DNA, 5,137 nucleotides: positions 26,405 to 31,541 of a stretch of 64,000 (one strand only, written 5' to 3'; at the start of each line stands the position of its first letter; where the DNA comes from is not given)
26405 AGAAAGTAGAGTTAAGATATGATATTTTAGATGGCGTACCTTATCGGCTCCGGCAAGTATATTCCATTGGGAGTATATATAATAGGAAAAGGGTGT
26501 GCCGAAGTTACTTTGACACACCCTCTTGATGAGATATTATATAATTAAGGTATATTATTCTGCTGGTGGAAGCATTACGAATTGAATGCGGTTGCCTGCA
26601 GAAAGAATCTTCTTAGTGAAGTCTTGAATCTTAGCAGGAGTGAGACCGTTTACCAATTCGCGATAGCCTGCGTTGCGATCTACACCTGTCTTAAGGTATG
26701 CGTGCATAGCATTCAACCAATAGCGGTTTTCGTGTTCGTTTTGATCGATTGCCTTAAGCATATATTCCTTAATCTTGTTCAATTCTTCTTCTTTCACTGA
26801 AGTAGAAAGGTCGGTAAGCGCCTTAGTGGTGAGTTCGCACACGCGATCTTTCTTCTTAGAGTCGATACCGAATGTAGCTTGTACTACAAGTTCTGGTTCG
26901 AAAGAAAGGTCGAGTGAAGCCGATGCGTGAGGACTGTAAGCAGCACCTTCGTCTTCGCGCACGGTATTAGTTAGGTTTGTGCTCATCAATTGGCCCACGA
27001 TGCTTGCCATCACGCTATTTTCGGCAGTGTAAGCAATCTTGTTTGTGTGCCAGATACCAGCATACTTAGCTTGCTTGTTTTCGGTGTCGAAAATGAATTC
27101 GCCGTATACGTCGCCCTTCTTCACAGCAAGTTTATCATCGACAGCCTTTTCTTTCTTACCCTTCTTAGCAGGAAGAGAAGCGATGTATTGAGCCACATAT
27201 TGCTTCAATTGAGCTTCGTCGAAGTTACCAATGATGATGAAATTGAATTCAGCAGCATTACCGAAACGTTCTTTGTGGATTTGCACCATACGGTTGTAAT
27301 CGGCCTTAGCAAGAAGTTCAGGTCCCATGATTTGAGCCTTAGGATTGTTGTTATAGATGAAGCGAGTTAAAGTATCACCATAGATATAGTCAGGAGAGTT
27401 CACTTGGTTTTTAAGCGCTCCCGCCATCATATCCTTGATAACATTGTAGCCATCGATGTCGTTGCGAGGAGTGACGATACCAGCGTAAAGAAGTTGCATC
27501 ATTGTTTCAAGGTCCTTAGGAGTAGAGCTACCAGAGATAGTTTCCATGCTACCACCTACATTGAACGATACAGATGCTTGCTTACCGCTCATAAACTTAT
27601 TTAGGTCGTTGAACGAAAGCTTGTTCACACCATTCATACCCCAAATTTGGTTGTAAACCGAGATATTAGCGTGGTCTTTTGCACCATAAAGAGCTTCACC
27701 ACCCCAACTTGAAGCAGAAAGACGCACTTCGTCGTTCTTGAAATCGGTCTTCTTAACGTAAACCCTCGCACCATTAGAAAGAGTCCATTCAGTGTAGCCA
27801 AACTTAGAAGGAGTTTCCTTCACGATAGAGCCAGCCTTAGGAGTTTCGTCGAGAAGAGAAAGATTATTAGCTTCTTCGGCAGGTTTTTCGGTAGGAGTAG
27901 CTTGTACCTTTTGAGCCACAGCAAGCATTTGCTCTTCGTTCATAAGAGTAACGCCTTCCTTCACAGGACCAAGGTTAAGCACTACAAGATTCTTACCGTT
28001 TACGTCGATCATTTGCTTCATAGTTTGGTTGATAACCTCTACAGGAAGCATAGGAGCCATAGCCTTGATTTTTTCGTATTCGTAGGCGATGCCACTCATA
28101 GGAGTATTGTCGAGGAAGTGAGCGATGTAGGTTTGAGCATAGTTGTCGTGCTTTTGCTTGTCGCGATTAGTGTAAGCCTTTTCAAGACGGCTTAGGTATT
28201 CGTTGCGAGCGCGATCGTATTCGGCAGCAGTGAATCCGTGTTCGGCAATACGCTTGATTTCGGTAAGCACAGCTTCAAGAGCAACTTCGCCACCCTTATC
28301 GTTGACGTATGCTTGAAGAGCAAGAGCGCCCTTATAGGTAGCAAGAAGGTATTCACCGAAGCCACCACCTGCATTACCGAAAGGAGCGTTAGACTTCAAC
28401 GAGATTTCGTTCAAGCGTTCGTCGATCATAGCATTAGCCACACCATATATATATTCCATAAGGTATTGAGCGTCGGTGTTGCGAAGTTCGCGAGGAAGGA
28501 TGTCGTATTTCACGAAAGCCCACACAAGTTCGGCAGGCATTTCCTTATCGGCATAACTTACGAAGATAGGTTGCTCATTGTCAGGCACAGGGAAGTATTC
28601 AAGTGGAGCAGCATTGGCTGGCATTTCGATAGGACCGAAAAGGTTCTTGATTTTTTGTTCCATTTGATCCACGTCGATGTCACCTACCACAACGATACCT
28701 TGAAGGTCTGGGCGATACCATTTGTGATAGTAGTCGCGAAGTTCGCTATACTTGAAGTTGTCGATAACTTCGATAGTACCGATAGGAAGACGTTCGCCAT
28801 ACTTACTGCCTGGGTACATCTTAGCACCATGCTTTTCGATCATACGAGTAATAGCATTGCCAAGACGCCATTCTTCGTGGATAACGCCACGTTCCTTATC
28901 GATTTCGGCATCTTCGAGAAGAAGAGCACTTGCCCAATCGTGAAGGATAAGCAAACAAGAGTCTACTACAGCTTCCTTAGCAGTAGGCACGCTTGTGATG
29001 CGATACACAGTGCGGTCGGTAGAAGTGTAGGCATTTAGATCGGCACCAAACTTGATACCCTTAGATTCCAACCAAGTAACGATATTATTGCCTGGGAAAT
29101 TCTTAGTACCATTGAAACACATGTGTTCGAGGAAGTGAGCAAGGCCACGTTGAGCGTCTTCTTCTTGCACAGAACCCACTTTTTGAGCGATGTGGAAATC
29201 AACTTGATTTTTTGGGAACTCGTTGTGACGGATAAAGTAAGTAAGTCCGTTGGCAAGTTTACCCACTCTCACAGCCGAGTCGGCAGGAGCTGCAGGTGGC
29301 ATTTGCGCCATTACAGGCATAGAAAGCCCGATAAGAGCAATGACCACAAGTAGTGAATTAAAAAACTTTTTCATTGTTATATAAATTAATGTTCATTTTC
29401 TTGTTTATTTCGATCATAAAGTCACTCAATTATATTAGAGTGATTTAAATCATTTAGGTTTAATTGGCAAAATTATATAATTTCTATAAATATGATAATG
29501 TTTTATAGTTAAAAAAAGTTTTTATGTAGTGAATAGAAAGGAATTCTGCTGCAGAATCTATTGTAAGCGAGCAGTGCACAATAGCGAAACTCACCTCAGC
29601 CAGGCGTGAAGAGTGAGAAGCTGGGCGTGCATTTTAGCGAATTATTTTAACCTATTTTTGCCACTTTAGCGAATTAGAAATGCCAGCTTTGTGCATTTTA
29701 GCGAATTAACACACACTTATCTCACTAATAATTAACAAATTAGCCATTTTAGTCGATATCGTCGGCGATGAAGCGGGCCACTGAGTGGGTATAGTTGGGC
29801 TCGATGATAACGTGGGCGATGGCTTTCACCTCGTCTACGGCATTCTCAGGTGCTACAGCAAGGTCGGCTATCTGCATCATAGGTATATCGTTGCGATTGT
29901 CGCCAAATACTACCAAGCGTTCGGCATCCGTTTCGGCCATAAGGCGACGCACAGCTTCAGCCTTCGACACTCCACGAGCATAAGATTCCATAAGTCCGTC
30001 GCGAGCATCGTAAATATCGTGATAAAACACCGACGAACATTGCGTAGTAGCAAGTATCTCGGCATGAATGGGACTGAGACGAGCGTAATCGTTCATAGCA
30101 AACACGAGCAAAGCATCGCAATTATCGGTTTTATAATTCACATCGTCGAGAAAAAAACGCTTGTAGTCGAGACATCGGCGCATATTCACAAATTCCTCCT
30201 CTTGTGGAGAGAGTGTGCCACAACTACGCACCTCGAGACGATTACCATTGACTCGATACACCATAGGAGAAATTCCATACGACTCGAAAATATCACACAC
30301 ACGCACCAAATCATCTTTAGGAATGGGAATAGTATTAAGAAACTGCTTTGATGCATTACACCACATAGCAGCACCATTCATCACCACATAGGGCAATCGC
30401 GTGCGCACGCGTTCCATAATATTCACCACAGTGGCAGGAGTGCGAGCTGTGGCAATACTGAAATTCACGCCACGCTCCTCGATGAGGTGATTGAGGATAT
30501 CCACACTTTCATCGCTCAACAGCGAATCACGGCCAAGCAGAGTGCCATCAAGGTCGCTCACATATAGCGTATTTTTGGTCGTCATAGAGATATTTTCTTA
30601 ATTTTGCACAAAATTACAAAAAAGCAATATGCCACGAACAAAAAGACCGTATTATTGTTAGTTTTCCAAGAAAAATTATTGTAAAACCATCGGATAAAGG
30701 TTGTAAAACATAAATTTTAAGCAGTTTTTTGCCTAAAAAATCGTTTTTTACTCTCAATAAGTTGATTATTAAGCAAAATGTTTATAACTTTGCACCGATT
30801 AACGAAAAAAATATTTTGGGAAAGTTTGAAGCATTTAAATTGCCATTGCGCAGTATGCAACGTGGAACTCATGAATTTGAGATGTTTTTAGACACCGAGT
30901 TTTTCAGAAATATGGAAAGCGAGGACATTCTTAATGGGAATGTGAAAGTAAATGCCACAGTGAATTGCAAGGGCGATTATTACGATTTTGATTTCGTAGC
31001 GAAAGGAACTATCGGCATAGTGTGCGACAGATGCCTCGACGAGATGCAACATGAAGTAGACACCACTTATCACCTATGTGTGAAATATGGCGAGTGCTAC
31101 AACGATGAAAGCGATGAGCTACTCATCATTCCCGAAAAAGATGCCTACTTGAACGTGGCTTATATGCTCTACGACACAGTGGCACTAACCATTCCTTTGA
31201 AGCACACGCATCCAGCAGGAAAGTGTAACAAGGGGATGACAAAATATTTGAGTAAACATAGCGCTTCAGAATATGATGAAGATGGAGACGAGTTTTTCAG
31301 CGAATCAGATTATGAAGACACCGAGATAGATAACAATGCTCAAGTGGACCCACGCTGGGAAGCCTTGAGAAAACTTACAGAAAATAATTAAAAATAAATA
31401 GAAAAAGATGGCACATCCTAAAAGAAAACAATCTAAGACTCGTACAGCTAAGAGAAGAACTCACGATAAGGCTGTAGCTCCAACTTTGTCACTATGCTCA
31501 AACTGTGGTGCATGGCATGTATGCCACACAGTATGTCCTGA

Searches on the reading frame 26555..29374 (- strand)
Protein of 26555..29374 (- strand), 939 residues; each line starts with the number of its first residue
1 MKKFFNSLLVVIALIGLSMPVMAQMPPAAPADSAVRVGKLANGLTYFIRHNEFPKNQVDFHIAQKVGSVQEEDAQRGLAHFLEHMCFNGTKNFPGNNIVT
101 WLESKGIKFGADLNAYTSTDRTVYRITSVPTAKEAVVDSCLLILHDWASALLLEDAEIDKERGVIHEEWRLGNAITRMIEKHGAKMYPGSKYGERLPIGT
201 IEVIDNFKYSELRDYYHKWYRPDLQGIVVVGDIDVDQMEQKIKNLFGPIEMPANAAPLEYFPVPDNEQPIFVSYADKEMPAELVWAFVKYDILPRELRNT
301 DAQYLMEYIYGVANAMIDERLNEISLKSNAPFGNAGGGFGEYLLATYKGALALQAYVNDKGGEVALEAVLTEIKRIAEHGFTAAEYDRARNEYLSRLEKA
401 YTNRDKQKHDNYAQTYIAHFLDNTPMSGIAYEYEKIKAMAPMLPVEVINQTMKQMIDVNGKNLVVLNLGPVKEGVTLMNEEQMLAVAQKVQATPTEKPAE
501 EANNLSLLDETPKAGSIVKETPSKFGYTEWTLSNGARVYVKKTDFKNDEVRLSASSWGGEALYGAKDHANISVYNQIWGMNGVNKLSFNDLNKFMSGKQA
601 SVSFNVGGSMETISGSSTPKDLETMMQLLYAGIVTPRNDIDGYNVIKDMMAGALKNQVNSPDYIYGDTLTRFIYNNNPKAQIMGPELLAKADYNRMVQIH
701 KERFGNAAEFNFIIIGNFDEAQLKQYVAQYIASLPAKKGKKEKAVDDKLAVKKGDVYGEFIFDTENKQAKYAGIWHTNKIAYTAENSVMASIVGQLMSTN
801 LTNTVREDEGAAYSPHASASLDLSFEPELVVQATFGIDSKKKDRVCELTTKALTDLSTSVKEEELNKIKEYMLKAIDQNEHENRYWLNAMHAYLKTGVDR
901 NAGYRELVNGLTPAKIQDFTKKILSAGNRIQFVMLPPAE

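Call 71: search_protein_families(library=pfam, proteins=[window:26555-29374:-], max_evalue=0.00001)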
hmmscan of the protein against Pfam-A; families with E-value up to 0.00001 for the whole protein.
window:26555-29374:- (939 aa): 2 families
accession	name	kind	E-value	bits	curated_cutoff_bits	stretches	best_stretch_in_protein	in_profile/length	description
PF05193.26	Peptidase_M16_C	-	5.1e-35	121.4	23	2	207-392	2-180/181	Peptidase M16 inactive domain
PF00675.25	Peptidase_M16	-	1.3e-24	87.2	22.3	1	54-169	9-116/149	Insulinase (Peptidase family M16)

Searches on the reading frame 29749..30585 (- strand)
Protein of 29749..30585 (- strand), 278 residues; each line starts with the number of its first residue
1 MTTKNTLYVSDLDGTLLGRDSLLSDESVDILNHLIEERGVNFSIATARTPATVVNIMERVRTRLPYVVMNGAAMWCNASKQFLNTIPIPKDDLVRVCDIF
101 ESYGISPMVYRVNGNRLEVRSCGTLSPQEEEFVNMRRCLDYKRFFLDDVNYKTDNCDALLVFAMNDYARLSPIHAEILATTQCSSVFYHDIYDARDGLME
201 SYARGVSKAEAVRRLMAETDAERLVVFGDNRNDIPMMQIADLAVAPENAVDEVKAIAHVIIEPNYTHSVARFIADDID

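Call 71: search_protein_families(library=pfam, proteins=[window:29749-30585:-], max_evalue=0.00001)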
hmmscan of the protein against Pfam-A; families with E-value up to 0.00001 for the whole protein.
window:29749-30585:- (278 aa): 3 families
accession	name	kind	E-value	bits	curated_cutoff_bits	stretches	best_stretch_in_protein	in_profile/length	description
PF08282.18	Hydrolase_3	-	2.4e-41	142.6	20.9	1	9-273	2-255/255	haloacid dehalogenase-like hydrolase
PF05116.19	S6PP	-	8.4e-07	29.3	20.3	0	6-67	3-63/247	Sucrose-6F-phosphate phosphohydrolase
PF12710.13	HAD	-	2.1e-06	28.7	27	0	183-238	129-189/189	haloacid dehalogenase-like hydrolase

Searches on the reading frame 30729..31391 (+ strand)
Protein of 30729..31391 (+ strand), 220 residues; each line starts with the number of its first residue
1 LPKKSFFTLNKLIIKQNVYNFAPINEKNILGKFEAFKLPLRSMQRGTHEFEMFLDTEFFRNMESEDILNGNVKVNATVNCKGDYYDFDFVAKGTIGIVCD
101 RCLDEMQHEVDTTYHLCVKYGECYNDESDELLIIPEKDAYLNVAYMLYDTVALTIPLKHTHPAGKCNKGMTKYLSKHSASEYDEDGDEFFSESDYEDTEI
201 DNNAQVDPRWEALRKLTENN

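Call 71: search_protein_families(library=pfam, proteins=[window:30729-31391:+], max_evalue=0.00001)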
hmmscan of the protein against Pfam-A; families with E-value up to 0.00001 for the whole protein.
window:30729-31391:+ (220 aa): 1 family
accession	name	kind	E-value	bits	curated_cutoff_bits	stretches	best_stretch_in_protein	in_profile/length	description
PF02620.22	YceD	-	2.5e-16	60.3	33.2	1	90-216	4-118/119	Large ribosomal RNA subunit accumulation protein YceD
